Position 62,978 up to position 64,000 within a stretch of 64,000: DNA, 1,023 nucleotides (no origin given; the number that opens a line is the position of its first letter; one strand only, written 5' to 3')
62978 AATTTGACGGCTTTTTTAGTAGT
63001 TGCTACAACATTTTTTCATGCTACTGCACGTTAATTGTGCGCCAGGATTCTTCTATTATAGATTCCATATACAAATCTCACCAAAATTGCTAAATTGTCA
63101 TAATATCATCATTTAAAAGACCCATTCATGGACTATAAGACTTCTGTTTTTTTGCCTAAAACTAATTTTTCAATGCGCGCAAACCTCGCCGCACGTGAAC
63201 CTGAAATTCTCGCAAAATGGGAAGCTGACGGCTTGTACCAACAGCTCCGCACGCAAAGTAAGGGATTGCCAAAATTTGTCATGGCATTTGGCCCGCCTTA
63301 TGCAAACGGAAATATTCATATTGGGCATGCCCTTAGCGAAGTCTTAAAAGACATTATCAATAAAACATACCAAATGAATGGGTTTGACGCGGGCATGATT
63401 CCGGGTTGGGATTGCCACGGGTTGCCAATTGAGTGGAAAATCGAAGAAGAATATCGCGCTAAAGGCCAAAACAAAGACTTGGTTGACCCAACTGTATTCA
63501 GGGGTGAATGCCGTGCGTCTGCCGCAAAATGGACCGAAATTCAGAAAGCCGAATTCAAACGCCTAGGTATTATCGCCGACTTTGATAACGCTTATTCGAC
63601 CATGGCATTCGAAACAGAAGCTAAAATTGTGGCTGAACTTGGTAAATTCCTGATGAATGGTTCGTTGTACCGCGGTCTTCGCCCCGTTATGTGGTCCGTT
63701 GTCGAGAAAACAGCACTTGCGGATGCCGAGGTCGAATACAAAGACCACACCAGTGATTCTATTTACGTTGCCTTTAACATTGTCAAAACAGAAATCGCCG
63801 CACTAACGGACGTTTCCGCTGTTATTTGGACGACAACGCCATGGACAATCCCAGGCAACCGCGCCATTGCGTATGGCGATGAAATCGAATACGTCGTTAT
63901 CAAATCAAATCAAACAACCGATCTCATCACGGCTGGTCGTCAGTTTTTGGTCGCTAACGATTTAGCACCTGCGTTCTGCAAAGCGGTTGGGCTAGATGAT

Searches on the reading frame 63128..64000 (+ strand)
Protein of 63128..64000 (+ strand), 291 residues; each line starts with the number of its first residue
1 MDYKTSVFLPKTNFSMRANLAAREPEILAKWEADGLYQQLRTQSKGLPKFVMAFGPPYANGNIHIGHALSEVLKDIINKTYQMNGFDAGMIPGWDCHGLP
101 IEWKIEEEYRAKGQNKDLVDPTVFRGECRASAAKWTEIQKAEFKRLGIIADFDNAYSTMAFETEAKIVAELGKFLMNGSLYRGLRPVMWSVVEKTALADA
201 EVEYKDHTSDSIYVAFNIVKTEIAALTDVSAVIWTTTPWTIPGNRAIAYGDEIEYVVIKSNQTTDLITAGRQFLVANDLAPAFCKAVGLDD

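Call 55: search_protein_families(library=pfam, proteins=[window:63128-64000:+], max_evalue=1)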
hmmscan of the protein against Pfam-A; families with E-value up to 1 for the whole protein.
window:63128-64000:+ (291 aa): 3 families
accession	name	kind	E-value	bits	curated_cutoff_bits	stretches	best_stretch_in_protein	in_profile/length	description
PF00133.28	tRNA-synt_1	-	1.5e-54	185.8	22.7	1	27-215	2-185/414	tRNA synthetases class I (I, L, M and V)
PF09334.17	tRNA-synt_1g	-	2.9e-11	43.2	20.1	1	56-203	7-136/391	tRNA synthetases class I (M)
PF00750.26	tRNA-synt_1d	-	0.17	11.3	23.3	1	42-87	14-59/349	tRNA synthetases class I (R), catalytic domain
